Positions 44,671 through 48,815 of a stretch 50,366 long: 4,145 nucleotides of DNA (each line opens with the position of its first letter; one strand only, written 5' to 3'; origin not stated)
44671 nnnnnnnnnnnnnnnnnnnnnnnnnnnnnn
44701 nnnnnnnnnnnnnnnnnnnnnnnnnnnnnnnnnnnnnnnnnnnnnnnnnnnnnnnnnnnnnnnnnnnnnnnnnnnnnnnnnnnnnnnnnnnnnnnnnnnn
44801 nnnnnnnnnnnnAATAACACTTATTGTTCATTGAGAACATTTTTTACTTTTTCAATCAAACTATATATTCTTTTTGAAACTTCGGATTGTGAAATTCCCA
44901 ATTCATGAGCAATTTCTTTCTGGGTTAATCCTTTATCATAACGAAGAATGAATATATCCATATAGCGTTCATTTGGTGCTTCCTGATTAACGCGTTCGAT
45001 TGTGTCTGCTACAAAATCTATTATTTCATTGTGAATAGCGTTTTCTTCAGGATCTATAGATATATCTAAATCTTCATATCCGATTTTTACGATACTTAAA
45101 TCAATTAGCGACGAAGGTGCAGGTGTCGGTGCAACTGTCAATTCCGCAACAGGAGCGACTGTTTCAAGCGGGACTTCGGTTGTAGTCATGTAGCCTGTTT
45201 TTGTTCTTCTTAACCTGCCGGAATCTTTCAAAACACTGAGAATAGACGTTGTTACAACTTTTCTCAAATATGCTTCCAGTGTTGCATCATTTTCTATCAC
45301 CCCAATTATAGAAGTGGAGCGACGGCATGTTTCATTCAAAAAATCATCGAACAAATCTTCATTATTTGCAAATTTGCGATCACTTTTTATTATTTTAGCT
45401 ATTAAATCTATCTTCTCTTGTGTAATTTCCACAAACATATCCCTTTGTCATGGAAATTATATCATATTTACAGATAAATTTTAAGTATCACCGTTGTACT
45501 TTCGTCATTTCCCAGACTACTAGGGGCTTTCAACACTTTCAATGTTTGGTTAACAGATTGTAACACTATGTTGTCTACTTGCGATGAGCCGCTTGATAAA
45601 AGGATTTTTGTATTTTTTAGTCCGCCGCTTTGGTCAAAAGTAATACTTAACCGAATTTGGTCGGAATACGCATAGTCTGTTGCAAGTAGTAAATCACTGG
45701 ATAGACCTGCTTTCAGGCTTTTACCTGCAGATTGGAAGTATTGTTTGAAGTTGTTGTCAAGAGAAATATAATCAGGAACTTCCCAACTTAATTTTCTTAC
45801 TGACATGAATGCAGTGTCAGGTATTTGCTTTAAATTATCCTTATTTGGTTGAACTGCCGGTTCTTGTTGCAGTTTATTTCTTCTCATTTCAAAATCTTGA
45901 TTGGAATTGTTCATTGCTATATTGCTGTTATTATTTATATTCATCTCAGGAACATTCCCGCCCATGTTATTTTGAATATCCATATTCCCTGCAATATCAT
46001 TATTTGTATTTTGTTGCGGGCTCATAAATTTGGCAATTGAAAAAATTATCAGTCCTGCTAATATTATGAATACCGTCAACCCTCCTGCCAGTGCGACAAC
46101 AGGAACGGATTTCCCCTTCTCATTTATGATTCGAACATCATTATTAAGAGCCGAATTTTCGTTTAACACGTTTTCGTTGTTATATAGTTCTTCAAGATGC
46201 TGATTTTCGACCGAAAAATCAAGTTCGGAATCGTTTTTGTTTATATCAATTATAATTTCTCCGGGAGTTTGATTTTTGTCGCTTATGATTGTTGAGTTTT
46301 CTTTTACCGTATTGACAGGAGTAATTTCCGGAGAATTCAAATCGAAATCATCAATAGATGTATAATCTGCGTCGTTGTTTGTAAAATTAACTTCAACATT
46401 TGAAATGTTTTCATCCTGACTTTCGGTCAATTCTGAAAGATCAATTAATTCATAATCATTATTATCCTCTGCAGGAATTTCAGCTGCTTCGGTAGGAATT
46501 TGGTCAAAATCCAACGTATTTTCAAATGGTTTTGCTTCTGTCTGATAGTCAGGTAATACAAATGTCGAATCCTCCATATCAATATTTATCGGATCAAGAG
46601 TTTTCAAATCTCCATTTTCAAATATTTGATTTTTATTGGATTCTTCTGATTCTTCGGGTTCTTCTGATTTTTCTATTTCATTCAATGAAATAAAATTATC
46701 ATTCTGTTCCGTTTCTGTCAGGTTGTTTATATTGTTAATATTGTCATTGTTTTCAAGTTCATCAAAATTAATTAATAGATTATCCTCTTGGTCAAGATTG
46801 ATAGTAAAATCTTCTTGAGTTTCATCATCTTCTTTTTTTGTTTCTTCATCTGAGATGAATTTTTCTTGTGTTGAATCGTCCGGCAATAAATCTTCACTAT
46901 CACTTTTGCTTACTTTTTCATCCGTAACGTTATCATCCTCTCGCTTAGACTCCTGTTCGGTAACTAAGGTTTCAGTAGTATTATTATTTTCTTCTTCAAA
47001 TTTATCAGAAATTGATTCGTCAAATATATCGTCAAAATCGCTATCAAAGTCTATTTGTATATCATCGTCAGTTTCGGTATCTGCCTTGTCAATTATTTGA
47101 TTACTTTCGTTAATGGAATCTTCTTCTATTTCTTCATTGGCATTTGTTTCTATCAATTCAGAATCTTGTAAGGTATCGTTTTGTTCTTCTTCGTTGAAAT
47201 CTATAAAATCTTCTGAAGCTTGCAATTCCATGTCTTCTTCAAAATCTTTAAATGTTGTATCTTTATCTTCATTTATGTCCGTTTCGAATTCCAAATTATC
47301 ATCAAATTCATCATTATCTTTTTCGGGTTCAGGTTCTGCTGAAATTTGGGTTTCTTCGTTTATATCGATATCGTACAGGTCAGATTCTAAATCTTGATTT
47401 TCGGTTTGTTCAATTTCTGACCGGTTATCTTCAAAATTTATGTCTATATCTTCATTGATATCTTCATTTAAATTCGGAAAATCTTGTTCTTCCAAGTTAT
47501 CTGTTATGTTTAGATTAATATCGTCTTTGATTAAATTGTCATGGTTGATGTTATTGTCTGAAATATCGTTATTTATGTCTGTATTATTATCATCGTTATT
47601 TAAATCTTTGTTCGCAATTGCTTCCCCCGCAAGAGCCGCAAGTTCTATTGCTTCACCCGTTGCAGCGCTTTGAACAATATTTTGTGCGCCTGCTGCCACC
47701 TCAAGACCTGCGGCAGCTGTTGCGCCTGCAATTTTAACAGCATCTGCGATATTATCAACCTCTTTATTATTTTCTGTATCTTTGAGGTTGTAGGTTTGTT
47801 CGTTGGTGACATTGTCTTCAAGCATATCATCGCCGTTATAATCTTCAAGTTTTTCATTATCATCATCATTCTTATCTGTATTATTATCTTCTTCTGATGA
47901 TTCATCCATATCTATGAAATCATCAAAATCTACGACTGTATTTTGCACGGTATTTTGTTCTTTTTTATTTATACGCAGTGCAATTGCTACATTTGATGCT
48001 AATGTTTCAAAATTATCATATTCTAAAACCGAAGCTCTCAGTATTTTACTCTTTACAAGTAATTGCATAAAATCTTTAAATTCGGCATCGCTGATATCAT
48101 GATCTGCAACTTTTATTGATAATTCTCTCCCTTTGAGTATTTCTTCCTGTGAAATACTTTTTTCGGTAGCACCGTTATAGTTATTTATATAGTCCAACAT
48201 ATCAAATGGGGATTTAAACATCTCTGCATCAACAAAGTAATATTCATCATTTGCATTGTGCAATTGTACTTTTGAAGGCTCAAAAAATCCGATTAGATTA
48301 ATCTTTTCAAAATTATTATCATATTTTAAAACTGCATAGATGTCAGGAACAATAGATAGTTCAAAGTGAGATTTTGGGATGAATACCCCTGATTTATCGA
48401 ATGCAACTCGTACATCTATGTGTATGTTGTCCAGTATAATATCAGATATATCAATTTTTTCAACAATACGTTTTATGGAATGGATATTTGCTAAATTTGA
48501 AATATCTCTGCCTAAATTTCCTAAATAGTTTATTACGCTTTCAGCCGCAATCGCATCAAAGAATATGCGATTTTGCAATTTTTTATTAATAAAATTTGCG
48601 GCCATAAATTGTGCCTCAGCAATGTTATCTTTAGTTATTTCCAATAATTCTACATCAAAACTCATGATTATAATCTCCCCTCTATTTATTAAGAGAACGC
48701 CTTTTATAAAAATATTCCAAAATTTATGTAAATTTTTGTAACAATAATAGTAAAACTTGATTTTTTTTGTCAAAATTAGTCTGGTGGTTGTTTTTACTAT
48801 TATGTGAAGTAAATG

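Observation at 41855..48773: Candidate signalling module: giant acidic membrane protein, insert-bearing sigma factor and zinc-ribbon STAND NTPase in one transcription unit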

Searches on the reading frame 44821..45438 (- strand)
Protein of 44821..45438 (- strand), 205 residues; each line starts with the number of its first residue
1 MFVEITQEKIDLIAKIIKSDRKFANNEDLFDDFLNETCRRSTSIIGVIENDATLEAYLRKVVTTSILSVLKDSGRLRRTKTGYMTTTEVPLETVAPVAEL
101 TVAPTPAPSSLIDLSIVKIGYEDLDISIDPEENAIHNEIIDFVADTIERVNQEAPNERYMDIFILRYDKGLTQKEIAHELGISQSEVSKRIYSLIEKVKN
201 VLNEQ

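Call 3: search_protein_families(library=pfam, proteins=[window:44821-45438:-], max_evalue=1)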
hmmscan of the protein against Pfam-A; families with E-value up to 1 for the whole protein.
window:44821-45438:- (205 aa): 30 families (the best 25 are shown)
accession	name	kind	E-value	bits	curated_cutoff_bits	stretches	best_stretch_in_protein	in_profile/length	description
PF04545.22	Sigma70_r4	-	1.9e-09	37.3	24.1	1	156-197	6-47/50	Sigma-70, region 4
PF08281.18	Sigma70_r4_2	-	1e-07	31.9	25.7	1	157-192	13-48/54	Sigma-70, region 4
PF13412.12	HTH_24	-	1e-05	25.4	21.9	1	163-196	10-43/48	Winged helix-turn-helix DNA-binding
PF01381.28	HTH_3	-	0.00017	22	23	1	169-189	8-28/55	Helix-turn-helix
PF24034.1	DUF7343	-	0.00031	21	27.6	1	171-194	19-42/62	Domain of unknown function (DUF7343)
PF12802.13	MarR_2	-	0.0007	20.1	27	1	163-196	13-46/61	MarR family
PF13404.12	HTH_AsnC-type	-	0.0033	17.6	27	1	166-194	13-41/42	AsnC-type helix-turn-helix domain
PF04967.18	HTH_10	-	0.0048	17.1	23.1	1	167-198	20-51/53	HTH DNA binding domain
PF24657.1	DUF7646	-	0.0056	17.1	27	1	168-202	28-62/85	Domain of unknown function (DUF7646)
PF09339.16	HTH_IclR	-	0.0064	16.7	22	1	166-196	14-44/52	IclR helix-turn-helix domain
PF07638.17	Sigma70_ECF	-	0.0074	16.6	21.1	1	143-193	126-174/185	ECF sigma factor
PF00196.25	GerE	-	0.0091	16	23.5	1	169-198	16-45/57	Bacterial regulatory proteins, luxR family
PF13518.12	HTH_28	-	0.011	16.3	25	1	164-189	6-31/52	Helix-turn-helix domain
PF21476.4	PF0610-like_N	-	0.012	16.3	33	1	165-191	10-35/50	PF0610-like, N-terminal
PF13613.12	HTH_Tnp_4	-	0.02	14.9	27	1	169-199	18-48/53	Helix-turn-helix of DDE superfamily endonuclease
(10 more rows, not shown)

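Call 4: search_protein_families(library=ncbifam, proteins=[window:44821-45438:-], max_evalue=1)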
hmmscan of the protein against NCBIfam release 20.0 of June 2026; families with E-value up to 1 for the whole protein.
window:44821-45438:- (205 aa): 61 families (the best 25 are shown)
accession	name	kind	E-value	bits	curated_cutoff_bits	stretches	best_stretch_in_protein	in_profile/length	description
TIGR02937.1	sigma70-ECF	superfamily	2.9e-20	72.6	42.9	1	12-201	13-164/165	sigma-70 family RNA polymerase sigma factor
TIGR02985.1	Sig70_bacteroi1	subfamily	3.2e-09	37.2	126.4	1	125-200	90-160/162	RNA polymerase sigma-70 factor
TIGR02980.1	SigBFG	subfamily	8.5e-08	32.2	234.35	1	156-201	180-225/227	SigB/SigF/SigG family RNA polymerase sigma factor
TIGR02983.1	SigE-fam_strep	subfamily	1.3e-06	28.4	141.55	2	161-190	117-146/162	SigE family RNA polymerase sigma factor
TIGR02959.1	SigZ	equivalog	2.8e-06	27.3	168.65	1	129-203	76-149/170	RNA polymerase sigma factor SigZ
NF004052.0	PRK05572.1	subfamily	1.1e-05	25.1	311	1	156-203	204-251/252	SigF/SigG family RNA polymerase sporulation sigma factor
TIGR02885.1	spore_sigF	equivalog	1.4e-05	25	321.45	1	156-200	185-229/231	RNA polymerase sporulation sigma factor SigF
NF007215.0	PRK09637.1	equivalog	1.5e-05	25.1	212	1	130-203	87-155/181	RNA polymerase sigma factor SigZ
TIGR02984.1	Sig-70_plancto1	subfamily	2.3e-05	24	183.75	1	130-202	121-188/189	RNA polymerase sigma-70 factor, Planctomycetaceae-specific subfamily 1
TIGR02479.1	FliA_WhiG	subfamily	3.4e-05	23.7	189.6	1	127-202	153-223/224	FliA/WhiG family RNA polymerase sigma factor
NF006071.0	PRK08215.1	equivalog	4e-05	23.3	372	1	156-200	211-255/258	RNA polymerase sporulation sigma factor SigG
NF053879.1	RNAPolSigSigVBac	equivalog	7.1e-05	22.5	190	1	156-204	109-157/160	RNA polymerase sigma factor SigV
TIGR02850.1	spore_sigG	equivalog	0.00012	21.6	457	1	155-199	207-251/254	RNA polymerase sporulation sigma factor SigG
NF009179.0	PRK12527.1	equivalog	0.00028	21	162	1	145-195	97-146/159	RNA polymerase sigma factor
NF008888.0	PRK11922.1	equivalog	0.00032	20.4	204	1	125-193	124-187/231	RNA polymerase sigma factor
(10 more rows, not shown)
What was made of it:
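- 44821..45438 (-): ECF-like sigma-70-family factor (205 aa): a divergent sigma-2, a variable Pro/Ala/Thr linker, and sigma-4. TIGR02937 at 72.6 bits against a cut-off of 42.9 (call 4).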

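Call 6: search_protein_families(library=padloc, proteins=[window:44821-45438:-], max_evalue=0.1)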
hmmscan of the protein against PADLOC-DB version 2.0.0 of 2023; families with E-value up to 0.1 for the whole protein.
window:44821-45438:- (205 aa): 5 families
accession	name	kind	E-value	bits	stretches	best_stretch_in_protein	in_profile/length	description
PDLC02926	HTH_VI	-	0.00017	19.8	1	165-189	9-33/92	-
PDLC01870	CARF3--CARF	-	0.00017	19.4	1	158-194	139-175/228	-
PDLC04760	PDC-M64C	-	0.00079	17.8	1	167-190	36-59/93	-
PDLC04759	PDC-M64B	-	0.0019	16.3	1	161-194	30-63/135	-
PDLC04762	PDC-M64C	-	0.016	13.3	1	167-190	37-60/97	-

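Call 24: find_homologous_proteins(query=window:44821-45438:-, max_evalue=0.001)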
Query window:44821-45438:- (205 aa): 930 proteins with E <= 0.001 among 1493 candidates; the best 120 are listed.
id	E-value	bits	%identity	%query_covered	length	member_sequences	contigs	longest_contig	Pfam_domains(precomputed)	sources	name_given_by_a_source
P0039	5.3e-124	429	100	100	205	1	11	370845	PF13412.13,PF04545.23,PF08281.19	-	-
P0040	1.6e-123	427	100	100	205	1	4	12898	PF13412.13,PF04545.23,PF08281.19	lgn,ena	-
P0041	2.5e-123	427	100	100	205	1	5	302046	PF13412.13,PF04545.23,PF08281.19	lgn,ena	-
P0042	2.6e-123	427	100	100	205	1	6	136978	PF13412.13,PF04545.23,PF08281.19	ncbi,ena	-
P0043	1.7e-121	421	99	99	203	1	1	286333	PF13412.13,PF04545.23,PF08281.19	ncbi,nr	ncbi:sigma-70 family RNA polymerase sigma factor [bacterium]|nr:sigma-70 family RNA polymerase sigma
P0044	7.1e-118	409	95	100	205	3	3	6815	PF04545.23,PF08281.19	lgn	-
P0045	1.3e-107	375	87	99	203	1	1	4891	PF04545.23,PF08281.19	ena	-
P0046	3.4e-107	374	87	99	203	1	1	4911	PF04545.23,PF08281.19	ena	-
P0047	7.7e-107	373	87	99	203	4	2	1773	PF13412.13,PF04545.23,PF08281.19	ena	-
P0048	2.0e-105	368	87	99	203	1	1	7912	PF13412.13,PF04545.23,PF08281.19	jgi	-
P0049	2.9e-105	368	86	99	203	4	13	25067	PF13412.13,PF04545.23,PF08281.19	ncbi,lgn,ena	-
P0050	2.9e-105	368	86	99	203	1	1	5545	PF13412.13,PF04545.23,PF08281.19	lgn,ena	-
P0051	3.1e-104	364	85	99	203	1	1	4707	PF04545.23,PF08281.19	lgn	-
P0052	5.8e-98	344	95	84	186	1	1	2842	PF13412.13,PF04545.23,PF08281.19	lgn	-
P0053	8.1e-96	337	77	100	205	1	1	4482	PF04545.23,PF08281.19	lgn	-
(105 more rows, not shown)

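Call 87: search_solved_structures(query=A6, max_evalue=0.01, show_alignments=2)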
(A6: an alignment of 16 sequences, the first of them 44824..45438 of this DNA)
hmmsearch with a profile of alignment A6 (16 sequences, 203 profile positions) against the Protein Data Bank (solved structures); distinct sequences matched with E-value up to 0.01: 2.
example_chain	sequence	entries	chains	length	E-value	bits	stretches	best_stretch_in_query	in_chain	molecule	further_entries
8jzt_A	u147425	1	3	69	0.00013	25.3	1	158-200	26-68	RNA polymerase sigma factor SigF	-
8tac_A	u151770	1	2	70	0.0072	19.6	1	162-200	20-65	DBP48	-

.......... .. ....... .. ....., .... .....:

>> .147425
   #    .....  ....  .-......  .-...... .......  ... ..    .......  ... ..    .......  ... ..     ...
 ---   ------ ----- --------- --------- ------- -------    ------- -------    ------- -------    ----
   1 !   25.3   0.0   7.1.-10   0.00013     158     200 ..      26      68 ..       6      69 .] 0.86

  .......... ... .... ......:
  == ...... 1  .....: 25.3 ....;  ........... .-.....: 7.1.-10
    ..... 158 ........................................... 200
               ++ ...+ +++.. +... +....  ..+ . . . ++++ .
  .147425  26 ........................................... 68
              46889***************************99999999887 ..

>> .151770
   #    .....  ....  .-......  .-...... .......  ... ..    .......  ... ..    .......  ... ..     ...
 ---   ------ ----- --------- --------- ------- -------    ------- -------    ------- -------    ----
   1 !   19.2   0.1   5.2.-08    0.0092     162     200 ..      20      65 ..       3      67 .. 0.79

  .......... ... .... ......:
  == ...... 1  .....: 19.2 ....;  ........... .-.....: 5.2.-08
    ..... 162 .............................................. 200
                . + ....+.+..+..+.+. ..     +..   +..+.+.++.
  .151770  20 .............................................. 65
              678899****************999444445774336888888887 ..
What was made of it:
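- On ECF-type (group 4) sigma-70 family: A profile search against PDB finds only sigma-4 (call 87).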

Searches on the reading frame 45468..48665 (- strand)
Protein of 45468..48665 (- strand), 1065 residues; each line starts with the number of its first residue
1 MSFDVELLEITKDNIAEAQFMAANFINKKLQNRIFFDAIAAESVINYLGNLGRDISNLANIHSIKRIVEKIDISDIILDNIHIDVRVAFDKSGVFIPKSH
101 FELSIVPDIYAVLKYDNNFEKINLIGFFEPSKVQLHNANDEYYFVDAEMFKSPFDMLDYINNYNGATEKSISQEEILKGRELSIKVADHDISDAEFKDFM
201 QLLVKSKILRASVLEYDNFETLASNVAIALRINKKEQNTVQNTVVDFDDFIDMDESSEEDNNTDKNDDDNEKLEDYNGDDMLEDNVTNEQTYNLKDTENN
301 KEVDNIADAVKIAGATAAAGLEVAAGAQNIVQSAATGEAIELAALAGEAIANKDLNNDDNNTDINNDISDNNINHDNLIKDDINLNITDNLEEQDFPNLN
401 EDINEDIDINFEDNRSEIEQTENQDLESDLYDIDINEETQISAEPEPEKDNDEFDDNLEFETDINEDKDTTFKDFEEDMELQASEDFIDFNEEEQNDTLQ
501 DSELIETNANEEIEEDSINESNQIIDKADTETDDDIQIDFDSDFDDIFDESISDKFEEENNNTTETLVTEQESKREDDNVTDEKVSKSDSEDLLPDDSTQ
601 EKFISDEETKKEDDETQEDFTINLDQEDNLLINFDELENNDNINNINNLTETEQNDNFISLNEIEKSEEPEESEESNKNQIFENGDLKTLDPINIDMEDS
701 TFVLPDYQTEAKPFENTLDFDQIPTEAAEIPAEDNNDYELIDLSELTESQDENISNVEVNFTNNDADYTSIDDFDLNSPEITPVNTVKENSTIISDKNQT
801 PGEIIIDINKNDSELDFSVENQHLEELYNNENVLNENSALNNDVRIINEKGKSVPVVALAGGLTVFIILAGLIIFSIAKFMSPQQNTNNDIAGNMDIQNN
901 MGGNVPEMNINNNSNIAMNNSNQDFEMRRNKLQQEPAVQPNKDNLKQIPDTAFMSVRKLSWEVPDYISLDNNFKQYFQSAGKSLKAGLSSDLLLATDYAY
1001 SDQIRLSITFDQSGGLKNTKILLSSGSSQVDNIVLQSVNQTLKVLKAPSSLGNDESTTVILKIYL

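Call 3: search_protein_families(library=pfam, proteins=[window:45468-48665:-], max_evalue=1)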
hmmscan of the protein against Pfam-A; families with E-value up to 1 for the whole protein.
window:45468-48665:- (1065 aa): 2 families
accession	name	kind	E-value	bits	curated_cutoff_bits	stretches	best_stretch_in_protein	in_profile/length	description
PF13103.11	TonB_2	-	0.035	14.6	22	1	1002-1046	26-70/85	TonB C terminal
PF03544.19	TonB_C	-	0.13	13.2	24.6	1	1003-1062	17-74/79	Gram-negative bacterial TonB protein C-terminal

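Call 4: search_protein_families(library=ncbifam, proteins=[window:45468-48665:-], max_evalue=1)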
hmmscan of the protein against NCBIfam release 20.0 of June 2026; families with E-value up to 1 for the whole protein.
window:45468-48665:- (1065 aa): 1 family
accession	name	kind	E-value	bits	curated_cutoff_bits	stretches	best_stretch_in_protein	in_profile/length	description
TIGR01352.1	tonB_Cterm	subfamily_domain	0.0069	16.7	27.1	1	1004-1047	16-59/76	TonB family protein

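Call 6: search_protein_families(library=padloc, proteins=[window:45468-48665:-], max_evalue=0.1)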
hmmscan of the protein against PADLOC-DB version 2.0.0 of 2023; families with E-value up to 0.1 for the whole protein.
window:45468-48665:- (1065 aa): 0 families

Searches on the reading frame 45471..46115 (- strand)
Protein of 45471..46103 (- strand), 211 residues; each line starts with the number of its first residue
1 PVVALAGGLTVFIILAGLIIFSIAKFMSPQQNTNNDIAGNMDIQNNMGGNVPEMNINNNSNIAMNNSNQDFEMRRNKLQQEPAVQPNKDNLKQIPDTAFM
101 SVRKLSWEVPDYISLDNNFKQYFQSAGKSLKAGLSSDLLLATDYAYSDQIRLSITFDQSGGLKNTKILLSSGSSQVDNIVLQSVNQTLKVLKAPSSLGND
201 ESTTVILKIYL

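Call 9: search_protein_families(library=pfam, proteins=[window:45471-46103:-], max_evalue=10)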
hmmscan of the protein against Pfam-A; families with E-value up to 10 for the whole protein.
seq(211 aa): 2 families
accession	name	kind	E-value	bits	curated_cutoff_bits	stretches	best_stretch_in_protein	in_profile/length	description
PF13103.11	TonB_2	-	0.0047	17.5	22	1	148-194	26-72/85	TonB C terminal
PF03544.19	TonB_C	-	0.018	15.9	24.6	1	149-208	17-74/79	Gram-negative bacterial TonB protein C-terminal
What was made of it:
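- On TonB: The window protein is below the cut-offs (17.5 and 15.9 bits; call 9).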

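Call 63: search_solved_structures(query=A5, max_evalue=10, show_alignments=2)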
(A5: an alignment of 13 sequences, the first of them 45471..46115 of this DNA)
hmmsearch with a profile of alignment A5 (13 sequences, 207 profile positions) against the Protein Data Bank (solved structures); distinct sequences matched with E-value up to 10: 5.
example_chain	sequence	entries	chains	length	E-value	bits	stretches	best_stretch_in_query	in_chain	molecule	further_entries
6nt3_A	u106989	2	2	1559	0.64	13.1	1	10-77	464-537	Sodium channel protein type 9 subunit alpha, Sodium channel protein PaFPC1, chimeric const | Sodium channel protein PaFPC1,Sodium channel protein type 9 subunit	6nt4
8f0p_A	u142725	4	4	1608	0.66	13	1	10-77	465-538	Sodium channel protein PaFPC1,Sodium channel protein type 9 subunit alpha chimera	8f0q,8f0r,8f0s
5x0m_A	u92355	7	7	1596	0.68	13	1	10-77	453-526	Sodium channel protein | Sodium channel protein PaFPC1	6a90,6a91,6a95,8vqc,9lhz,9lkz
9ddz_A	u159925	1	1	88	0.82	12.7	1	145-175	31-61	Protein TonB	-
9dc4_T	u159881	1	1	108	1.2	12.2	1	145-175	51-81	Protein TonB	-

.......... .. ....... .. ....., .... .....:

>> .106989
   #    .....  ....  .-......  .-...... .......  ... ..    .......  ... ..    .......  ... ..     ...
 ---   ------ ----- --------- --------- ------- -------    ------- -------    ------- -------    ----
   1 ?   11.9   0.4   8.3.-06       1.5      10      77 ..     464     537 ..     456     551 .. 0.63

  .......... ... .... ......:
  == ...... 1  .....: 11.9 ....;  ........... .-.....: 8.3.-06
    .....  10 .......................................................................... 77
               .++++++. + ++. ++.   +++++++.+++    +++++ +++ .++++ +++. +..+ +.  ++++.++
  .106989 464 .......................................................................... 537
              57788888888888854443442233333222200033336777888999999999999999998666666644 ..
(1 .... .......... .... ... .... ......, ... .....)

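Call 66: search_protein_families(library=pfam, alignment_id=A5, max_evalue=0.1)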
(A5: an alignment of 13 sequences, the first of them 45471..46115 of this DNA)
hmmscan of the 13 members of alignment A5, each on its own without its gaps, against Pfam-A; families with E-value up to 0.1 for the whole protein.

A. member 1, window:45471-46115:- (215 aa): 2 families
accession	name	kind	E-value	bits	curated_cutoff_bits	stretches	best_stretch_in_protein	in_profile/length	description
PF13103.11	TonB_2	-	0.0049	17.4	22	1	152-198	26-72/85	TonB C terminal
PF03544.19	TonB_C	-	0.019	15.8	24.6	1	153-212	17-74/79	Gram-negative bacterial TonB protein C-terminal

B. families by the number of members that match (of 13 scanned): 8 families
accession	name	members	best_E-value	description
PF13103.11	TonB_2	13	1.3e-07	TonB C terminal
PF03544.19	TonB_C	13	2.8e-06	Gram-negative bacterial TonB protein C-terminal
PF20087.4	DUF6479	2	0.0047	Family of unknown function (DUF6479)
PF04681.18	Bys1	2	0.01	Blastomyces yeast-phase-specific protein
PF15990.10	UPF0767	1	0.0077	UPF0767 family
PF11496.14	HDA2-3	1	0.021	Class II histone deacetylase complex subunits 2 and 3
PF04639.17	Baculo_E56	1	0.065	Baculoviral E56 protein, specific to ODV envelope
PF07752.16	S-layer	1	0.086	S-layer protein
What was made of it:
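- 45471..45818 (-): TonB_C-like C-terminal domain (aa ~950-1065). Together with the core of the N-domain, it is the best conserved part of the protein. TonB_2/TonB_C match 13 of 13 orthologs, best E 1.3e-7 and 2.8e-6 (call 66).
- On TonB: All 13 orthologs match, best 1.3e-7 (call 66).
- Checked: Giant protein tail: TonB_2/TonB_C are weak in the window (E 0.005-0.02) but hit 13 of 13 orthologs, best 1.3e-7 (calls 9, 66).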
